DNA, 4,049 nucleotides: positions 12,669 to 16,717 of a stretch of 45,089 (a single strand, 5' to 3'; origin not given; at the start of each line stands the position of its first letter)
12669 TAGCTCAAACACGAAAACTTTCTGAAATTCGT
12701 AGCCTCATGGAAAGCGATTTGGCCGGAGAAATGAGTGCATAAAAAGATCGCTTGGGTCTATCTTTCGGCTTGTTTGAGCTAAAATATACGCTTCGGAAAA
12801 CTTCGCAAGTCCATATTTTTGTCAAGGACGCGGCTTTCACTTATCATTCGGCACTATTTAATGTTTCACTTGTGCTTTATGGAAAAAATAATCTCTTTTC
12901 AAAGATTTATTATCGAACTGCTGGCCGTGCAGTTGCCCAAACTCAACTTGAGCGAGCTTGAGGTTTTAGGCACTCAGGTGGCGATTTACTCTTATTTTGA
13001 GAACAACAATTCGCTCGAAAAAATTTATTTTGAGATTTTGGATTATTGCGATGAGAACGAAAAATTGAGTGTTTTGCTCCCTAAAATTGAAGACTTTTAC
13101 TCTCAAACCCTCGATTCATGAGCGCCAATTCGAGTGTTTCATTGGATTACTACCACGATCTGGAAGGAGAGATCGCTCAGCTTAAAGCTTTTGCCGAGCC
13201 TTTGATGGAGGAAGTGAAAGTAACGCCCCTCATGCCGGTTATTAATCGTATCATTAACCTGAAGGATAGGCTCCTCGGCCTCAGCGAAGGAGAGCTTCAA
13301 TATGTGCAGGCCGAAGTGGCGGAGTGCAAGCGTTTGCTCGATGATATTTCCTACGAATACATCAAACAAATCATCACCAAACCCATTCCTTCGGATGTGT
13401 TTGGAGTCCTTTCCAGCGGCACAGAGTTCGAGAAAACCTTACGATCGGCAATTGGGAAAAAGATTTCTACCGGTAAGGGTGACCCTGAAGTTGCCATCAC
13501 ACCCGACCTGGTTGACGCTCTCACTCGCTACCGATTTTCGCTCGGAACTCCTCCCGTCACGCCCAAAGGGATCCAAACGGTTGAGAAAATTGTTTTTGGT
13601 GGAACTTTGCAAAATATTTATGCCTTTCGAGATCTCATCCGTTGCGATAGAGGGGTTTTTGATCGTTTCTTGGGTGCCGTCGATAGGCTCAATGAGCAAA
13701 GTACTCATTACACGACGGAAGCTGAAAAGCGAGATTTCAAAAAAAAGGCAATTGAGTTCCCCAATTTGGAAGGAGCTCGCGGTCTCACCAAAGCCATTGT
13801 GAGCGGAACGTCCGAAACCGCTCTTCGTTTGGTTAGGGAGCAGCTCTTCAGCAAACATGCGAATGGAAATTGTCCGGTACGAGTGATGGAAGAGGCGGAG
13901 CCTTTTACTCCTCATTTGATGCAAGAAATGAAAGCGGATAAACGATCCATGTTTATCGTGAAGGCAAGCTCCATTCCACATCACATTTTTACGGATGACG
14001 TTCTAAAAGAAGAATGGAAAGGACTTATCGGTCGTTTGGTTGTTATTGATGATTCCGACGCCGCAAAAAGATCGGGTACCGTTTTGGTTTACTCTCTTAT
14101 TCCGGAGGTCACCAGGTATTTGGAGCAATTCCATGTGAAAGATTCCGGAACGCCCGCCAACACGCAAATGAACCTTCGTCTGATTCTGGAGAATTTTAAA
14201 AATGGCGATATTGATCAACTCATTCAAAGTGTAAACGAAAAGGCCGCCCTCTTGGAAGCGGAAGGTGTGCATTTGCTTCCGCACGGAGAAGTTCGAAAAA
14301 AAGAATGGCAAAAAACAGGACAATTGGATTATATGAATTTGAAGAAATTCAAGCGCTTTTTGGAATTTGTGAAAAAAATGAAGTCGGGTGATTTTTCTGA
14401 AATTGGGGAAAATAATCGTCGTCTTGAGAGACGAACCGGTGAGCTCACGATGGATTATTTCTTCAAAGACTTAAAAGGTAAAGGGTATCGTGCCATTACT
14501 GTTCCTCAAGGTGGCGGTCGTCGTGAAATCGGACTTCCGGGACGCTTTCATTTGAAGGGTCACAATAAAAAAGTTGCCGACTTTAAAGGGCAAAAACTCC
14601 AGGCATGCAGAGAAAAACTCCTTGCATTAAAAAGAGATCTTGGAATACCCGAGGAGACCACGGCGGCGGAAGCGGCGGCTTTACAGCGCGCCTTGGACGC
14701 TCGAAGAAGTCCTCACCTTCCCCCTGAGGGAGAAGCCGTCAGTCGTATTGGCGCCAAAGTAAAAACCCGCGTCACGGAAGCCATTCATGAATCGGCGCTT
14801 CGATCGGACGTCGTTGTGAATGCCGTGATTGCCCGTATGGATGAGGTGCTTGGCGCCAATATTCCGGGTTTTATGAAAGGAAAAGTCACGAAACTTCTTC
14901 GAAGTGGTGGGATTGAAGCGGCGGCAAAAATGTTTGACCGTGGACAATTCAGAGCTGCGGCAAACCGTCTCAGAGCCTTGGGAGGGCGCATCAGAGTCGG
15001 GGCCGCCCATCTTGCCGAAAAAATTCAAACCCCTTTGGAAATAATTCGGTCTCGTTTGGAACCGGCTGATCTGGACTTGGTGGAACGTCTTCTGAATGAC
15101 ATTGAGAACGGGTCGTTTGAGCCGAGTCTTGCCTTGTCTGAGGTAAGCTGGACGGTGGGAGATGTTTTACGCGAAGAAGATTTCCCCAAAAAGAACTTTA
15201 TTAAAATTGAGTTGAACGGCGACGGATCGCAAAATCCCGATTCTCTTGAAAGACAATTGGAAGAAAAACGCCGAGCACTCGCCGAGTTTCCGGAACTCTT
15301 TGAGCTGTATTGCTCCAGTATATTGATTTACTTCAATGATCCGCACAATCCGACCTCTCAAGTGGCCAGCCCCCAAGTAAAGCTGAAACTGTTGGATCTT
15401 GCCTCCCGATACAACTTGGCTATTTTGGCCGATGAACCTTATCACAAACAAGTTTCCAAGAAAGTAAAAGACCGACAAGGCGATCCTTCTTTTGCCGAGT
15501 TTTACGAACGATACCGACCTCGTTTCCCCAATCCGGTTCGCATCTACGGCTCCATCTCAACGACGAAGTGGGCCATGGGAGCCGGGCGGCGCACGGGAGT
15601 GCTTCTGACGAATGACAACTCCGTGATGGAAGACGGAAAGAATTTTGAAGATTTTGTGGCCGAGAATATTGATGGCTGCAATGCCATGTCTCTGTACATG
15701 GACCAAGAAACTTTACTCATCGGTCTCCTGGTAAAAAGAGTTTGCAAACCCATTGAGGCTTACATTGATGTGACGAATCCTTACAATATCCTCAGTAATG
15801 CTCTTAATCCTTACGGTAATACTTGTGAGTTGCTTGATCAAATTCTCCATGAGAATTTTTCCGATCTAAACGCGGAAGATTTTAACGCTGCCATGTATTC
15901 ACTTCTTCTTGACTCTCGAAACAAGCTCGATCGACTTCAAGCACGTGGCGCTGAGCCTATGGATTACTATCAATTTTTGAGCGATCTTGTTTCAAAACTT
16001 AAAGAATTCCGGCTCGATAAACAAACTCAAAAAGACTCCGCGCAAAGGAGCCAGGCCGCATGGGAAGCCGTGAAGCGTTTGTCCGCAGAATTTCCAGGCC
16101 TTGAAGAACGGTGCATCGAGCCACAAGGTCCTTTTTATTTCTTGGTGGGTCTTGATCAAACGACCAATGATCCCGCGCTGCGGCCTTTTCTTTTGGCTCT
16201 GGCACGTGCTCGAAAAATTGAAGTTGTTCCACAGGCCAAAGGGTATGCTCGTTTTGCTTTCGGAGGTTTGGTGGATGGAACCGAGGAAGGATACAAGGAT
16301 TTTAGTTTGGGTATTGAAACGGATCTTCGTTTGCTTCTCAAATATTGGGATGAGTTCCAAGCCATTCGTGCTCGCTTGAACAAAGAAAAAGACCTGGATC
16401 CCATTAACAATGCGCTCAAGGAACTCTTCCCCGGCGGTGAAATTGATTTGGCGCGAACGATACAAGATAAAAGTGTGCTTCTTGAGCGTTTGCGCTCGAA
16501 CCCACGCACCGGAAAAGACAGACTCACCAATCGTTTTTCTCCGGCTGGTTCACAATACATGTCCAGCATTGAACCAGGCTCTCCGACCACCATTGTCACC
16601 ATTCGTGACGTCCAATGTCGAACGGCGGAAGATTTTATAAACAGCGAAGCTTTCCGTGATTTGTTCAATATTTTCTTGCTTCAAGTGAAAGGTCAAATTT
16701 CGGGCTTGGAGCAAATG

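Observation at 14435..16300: Aminotransferase class I/II fold split by a large Ala/Arg-rich insert, with the PLP-lysine signature retained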

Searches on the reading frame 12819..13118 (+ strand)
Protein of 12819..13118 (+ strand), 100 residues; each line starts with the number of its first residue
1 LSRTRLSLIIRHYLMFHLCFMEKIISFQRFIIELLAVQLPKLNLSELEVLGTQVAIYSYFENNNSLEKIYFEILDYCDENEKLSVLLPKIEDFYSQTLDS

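Call 16: search_protein_families(library=pfam, proteins=[window:12819-13118:+], max_evalue=0.001)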
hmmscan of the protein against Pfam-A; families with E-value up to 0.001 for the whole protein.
window:12819-13118:+ (100 aa): 0 families

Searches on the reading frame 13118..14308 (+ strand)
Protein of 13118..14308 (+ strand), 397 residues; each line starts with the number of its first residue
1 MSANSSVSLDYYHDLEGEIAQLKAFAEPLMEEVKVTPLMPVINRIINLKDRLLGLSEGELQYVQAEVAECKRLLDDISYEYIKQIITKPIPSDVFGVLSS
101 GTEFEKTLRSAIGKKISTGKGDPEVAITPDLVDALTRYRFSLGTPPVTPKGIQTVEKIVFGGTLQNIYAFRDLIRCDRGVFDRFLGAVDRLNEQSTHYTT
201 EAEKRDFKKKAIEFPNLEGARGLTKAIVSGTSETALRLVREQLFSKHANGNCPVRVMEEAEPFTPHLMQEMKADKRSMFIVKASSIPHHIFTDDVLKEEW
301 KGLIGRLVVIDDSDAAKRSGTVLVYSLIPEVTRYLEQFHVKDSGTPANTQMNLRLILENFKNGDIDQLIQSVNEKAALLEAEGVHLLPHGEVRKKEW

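Call 29: search_protein_families(library=pfam, proteins=[window:13118-14308:+], max_evalue=1)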
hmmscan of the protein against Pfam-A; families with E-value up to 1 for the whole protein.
window:13118-14308:+ (397 aa): 1 family
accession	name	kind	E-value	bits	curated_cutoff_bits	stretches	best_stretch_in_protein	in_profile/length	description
PF15496.11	DUF4646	-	0.17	13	23.4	1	260-319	14-76/126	Domain of unknown function (DUF4646)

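Call 63: search_protein_families(library=ncbifam, proteins=[window:13118-14308:+], max_evalue=0.1)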
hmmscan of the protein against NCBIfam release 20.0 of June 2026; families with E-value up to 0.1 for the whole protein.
window:13118-14308:+ (397 aa): 0 families

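Call 72: search_protein_representatives(protein=window:13118-14308:+)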
Query: 397 residues. Proteins with E-value up to 0.001 (for the whole library): 56; up to 1e-10: 42; up to 1e-30: 27. The best 56 are listed.
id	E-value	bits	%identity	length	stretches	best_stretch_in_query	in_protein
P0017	2.2e-116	405.6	48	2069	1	4-397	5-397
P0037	3.2e-109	382.0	49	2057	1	8-397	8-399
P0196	1.1e-106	373.7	46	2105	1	7-397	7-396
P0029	3.0e-104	365.7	44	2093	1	12-397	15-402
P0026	2.2e-103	362.8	46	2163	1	8-397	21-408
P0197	5.2e-103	361.6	45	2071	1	10-397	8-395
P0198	2.3e-101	356.1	48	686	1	15-383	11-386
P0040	1.4e-97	343.7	45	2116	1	11-397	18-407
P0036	2.0e-97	343.2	46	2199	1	7-397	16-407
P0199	1.8e-90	320.3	97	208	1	5-159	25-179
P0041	1.8e-78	280.8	42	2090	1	14-365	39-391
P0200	6.8e-70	252.6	39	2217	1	10-393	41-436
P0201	6.7e-58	213.1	32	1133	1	17-397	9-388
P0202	7.6e-57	209.6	33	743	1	18-397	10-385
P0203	3.8e-54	200.8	30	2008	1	12-397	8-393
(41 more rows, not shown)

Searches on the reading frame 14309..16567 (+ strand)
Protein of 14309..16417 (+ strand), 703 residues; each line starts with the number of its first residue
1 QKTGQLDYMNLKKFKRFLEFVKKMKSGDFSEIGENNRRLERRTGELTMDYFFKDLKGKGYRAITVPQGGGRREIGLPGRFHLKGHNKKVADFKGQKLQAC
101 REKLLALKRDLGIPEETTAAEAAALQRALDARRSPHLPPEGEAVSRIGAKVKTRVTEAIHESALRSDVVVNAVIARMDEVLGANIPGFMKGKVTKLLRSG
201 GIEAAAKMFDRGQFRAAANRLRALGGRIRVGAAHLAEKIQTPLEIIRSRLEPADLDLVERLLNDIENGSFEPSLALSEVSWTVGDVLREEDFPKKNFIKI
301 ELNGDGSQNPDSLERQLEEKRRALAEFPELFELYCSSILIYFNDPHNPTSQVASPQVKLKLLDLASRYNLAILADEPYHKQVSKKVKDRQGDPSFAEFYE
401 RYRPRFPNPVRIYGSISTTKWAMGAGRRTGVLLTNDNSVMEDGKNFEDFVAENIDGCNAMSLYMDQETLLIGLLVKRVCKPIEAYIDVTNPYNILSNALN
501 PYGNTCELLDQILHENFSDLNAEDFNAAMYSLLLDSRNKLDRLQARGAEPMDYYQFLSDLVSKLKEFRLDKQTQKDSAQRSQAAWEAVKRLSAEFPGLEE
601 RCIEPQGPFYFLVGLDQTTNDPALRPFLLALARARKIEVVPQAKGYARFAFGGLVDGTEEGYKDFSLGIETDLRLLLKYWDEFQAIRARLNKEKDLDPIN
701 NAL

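Call 15: search_solved_structures(query=A1, max_evalue=1, show_alignments=2)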
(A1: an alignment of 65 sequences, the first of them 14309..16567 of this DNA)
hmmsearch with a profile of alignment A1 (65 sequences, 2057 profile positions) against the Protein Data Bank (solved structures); distinct sequences matched with E-value up to 1: 60.
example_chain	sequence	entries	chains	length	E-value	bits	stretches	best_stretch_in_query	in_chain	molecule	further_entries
1o4s_A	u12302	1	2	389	8.8e-09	36.3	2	745-793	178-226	Aspartate aminotransferase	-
4my5_A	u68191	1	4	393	2.4e-08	34.8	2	980-1060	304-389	Putative amino acid aminotransferase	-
1j32_A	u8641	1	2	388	2.1e-05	25.1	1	743-788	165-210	aspartate aminotransferase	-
3ihj_A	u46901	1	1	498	5.3e-05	23.8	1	739-837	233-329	Alanine aminotransferase 2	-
3tcm_A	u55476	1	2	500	6.9e-05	23.4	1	745-801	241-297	Alanine aminotransferase 2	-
1dju_A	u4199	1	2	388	0.00013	22.5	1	744-790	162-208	AROMATIC AMINOTRANSFERASE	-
1gd9_A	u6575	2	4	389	0.00018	22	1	744-790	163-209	ASPARTATE AMINOTRANSFERASE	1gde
3dyd_A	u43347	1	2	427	0.00028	21.4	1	743-795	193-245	Tyrosine aminotransferase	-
3pdx_A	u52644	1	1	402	0.00029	21.3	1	743-795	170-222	Tyrosine aminotransferase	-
2o0r_A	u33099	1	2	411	0.0012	19.3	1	744-788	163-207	Rv0858c (N-Succinyldiaminopimelate aminotransferase)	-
4cvq_A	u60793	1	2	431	0.0012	19.2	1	745-790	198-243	GLUTAMATE-PYRUVATE AMINOTRANSFERASE ALAA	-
7dlw_A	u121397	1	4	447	0.0032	17.8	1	746-849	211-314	1-aminocyclopropane-1-carboxylate synthase 7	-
7dly_A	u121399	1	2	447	0.0032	17.8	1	746-849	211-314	1-aminocyclopropane-1-carboxylate synthase 7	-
1b8g_A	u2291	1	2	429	0.0047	17.3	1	746-869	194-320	PROTEIN (1-AMINOCYCLOPROPANE-1-CARBOXYLATE SYNTHASE)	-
1m4n_A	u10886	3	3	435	0.0048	17.3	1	746-869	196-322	1-aminocyclopropane-1-carboxylate synthase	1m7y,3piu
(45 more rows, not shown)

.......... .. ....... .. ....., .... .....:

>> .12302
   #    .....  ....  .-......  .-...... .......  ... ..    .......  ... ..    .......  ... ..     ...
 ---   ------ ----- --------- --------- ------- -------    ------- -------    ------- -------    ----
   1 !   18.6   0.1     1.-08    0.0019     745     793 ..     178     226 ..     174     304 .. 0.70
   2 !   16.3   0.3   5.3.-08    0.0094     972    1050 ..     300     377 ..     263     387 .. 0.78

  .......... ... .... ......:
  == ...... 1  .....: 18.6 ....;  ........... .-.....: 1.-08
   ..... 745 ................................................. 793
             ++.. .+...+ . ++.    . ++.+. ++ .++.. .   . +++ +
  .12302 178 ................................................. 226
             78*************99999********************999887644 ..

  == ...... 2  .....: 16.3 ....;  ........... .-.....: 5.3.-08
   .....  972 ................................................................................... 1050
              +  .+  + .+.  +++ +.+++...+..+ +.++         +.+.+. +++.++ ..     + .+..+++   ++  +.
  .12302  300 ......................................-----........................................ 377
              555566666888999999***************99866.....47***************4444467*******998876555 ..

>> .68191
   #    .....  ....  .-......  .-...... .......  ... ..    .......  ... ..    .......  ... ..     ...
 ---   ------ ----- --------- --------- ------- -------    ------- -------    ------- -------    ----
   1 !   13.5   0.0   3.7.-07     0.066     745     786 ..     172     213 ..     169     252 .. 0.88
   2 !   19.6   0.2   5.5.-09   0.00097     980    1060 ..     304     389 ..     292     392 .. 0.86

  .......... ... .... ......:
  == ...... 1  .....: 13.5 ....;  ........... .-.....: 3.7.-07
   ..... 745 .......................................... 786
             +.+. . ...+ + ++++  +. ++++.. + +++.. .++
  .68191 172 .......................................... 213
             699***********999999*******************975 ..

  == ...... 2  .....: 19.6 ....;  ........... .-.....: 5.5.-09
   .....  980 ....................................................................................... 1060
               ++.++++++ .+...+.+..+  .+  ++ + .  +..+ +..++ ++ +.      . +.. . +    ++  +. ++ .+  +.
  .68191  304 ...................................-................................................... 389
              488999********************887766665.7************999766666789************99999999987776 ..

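Call 19: predict_structure(alignment_id=A1)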
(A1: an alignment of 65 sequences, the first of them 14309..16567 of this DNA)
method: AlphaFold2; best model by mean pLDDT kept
length: 753 residues; sequences in the alignment: 65
mean_pLDDT: 87.7   pTM: 0.86
mean pLDDT of the five models: 87.7, 87.1, 84.3, 83.9, 83.6
residues with pLDDT >= 90: 471; 70-90: 220; 50-70: 41; < 50: 21
segments of 3 or more residues with pLDDT < 50: 140-144, 736-744, 748-753
pLDDT, mean of each block of 10 residues (from residue 1): 76 91 93 94 96 95 89 93 95 97 92 82 78 56 53 69 72 78 78 83 78 85 88 83 73 84 96 94 83 94 93 95 93 97 90 94 96 92 88 93 94 90 74 95 93 90 93 96 85 78 95 93 90 94 93 93 93 91 96 96 90 88 95 94 92 83 94 97 97 97 96 95 93 55 49 43
secondary structure, 60 per line:
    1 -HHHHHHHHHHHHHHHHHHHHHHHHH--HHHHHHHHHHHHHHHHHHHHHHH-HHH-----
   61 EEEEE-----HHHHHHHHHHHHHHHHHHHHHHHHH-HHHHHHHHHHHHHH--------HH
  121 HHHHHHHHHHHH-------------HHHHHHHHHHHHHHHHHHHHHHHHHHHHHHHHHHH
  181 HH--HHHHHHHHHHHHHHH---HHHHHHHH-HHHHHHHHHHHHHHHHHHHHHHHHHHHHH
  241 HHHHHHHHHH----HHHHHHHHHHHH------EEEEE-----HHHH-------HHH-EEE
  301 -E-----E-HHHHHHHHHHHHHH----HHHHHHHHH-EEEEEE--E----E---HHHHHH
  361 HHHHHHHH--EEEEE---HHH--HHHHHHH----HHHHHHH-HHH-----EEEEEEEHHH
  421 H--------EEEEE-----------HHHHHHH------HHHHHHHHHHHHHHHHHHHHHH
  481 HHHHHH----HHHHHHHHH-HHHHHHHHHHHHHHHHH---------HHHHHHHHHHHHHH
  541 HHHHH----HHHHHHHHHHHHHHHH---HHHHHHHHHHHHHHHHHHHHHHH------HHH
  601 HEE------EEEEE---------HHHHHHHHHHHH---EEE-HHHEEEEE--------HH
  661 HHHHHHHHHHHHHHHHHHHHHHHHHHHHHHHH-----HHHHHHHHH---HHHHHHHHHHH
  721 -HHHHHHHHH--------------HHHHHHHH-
elements in order (helices of 4 or more, strands of 3 or more residues): H2-26 H29-51 E61-65 H71-95 H97-110 H119-132 H146-182 H185-199 H203-210 H212-250 H255-266 E273-277 H283-286 E298-300 H310-323 H328-336 E338-343 H355-368 E371-375 H384-390 H395-401 E411-417 H418-421 E430-434 H446-452 H459-486 H491-499 H501-517 H527-545 H550-565 H569-591 H598-601 E610-614 H624-635 E639-641 E646-650 H659-692 H698-706 H710-720 H722-730 H745-752

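Call 22: fold_search(model_id=the predicted structure, library=pdb)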
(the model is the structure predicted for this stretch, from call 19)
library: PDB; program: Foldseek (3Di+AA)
matches with E <= 10: 990; with E <= 0.001: 493
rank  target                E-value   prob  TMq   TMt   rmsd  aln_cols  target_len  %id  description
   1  1vp4_A                1.3e-09  1.00  0.29  0.49  13.2       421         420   12  Crystal structure of a putative aminotransferase (tm1131) from thermotoga maritima msb8 at 1.82 A resolution (released 2004-10-26)
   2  8tn3_A                4.7e-09  1.00  0.27  0.50  11.2       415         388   16  Structure of S. hygroscopicus aminotransferase MppQ complexed with pyridoxamine 5'-phosphate (PMP) (released 2023-11-22)
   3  8tn2_A                5.4e-09  1.00  0.26  0.48  10.8       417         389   16  Structure of S. hygroscopicus aminotransferase MppQ complexed with pyridoxal-5'-phosphate (PLP) (released 2023-11-22)
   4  1vp4_B                5.7e-09  1.00  0.29  0.51  14.2       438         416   14  Crystal structure of a putative aminotransferase (tm1131) from thermotoga maritima msb8 at 1.82 A resolution (released 2004-10-26)
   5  8tn2_B                5.7e-09  1.00  0.26  0.48  12.0       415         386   16  Structure of S. hygroscopicus aminotransferase MppQ complexed with pyridoxal-5'-phosphate (PLP) (released 2023-11-22)
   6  4gdy_B                9.4e-09  1.00  0.29  0.49   9.6       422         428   12  Kynurenine Aminotransferase II inhibitors (released 2012-08-29)
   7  6t8p_A                1.2e-08  1.00  0.26  0.46  11.4       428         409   14  HKATII IN COMPLEX WITH LIGAND (2R)-N-benzyl-1-[6-methyl-5-(oxan-4-yl)-7-oxo-6H,7H-[1,3]thiazolo[5,4-d]pyrimidin-2-yl]p (released 2020-03-04)
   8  2xh1_A                1.5e-08  1.00  0.29  0.51  13.1       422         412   12  Crystal structure of human KAT II-inhibitor complex (released 2010-07-28)
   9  6s8w_A                1.8e-08  1.00  0.29  0.42   7.1       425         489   12  Aromatic aminotransferase AroH (Aro8) form Aspergillus fumigatus in complex with PLP (internal aldimine) (released 2020-08-26)
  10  4gdy_A                2.1e-08  1.00  0.28  0.48  13.2       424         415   12  Kynurenine Aminotransferase II inhibitors (released 2012-08-29)
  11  2x5f_B                2.4e-08  1.00  0.28  0.46  10.7       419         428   11  Crystal structure of the methicillin-resistant Staphylococcus aureus Sar2028, an aspartate_tyrosine_phenylalanine pyri (released 2010-07-21)
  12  3aov_A                2.6e-08  1.00  0.29  0.51   9.7       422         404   14  Crystal structure of Pyrococcus horikoshii kynurenine aminotransferase in complex with PLP (released 2011-10-12)
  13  4ge4_A                2.8e-08  1.00  0.28  0.47  13.8       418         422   12  Kynurenine Aminotransferase II Inhibitors (released 2012-11-07)
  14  6hnv_A                3.6e-08  1.00  0.31  0.48   7.7       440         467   11  Crystal structure of aminotransferase Aro9 from C. Albicans with ligands (released 2019-02-20)
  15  6s8w_B                4.0e-08  1.00  0.29  0.42   7.0       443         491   13  Aromatic aminotransferase AroH (Aro8) form Aspergillus fumigatus in complex with PLP (internal aldimine) (released 2020-08-26)
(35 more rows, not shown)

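Call 29: search_protein_families(library=pfam, proteins=[window:14309-16417:+], max_evalue=1)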
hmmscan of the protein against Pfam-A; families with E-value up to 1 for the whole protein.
seq(703 aa): 3 families
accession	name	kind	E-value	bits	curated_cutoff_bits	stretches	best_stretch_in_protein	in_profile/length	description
PF00155.27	Aminotran_1_2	-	5e-07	29.7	19.7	1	325-388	145-197/361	Aminotransferase class I and II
PF03770.22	IPK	-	0.0023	18.3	22.2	1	312-369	106-162/190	Inositol polyphosphate kinase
PF20060.4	DUF6459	-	0.28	12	27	1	195-234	64-103/105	Family of unknown function (DUF6459)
